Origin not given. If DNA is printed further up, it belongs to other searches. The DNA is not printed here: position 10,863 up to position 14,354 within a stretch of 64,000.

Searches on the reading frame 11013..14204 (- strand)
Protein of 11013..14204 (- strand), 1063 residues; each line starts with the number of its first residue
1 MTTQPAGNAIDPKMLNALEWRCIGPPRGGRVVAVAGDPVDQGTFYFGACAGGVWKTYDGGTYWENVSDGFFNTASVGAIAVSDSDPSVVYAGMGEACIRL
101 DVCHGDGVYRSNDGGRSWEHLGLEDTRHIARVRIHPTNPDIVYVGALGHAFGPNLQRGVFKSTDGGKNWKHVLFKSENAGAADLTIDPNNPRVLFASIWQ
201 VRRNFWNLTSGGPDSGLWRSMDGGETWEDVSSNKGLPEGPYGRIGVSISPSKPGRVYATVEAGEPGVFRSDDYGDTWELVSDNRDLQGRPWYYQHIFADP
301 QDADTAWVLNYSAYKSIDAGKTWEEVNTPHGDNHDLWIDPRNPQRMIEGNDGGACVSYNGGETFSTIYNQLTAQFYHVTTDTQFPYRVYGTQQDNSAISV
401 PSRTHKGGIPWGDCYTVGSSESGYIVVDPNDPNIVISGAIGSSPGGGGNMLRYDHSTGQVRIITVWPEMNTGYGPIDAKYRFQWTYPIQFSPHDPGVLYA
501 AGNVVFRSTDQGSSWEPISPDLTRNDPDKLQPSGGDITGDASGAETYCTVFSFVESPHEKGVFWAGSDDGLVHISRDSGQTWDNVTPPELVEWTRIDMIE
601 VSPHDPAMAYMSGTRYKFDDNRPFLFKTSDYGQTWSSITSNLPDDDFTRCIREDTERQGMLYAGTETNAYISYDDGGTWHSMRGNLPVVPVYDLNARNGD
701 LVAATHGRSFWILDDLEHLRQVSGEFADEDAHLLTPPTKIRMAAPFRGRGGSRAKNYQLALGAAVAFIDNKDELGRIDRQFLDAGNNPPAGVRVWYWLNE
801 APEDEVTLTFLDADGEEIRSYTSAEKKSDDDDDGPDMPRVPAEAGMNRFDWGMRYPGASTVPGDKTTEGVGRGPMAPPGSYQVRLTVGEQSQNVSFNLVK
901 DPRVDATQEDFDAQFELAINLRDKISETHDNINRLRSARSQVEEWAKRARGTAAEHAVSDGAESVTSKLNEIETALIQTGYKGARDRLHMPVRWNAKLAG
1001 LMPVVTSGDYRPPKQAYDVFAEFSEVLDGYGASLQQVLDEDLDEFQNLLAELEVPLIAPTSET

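Call 38: search_protein_families(library=pfam, proteins=[window:11013-14204:-], max_evalue=0.01)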
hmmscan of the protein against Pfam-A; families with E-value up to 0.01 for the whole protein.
window:11013-14204:- (1063 aa): 4 families
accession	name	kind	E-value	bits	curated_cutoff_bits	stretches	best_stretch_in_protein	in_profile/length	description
PF15902.12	Sortilin-Vps10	-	1.3e-32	113.6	33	4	108-232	3-114/446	Sortilin, neurotensin receptor 3,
PF02012.26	BNR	-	1.1e-09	37.3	27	0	161-170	2-11/12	BNR/Asp-box repeat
PF15899.11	BNR_6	-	2e-08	33.9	27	0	268-278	2-12/14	BNR-Asp box repeat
PF13088.12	BNR_2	-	5e-07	29.8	31.4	1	506-679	85-248/277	BNR repeat-like domain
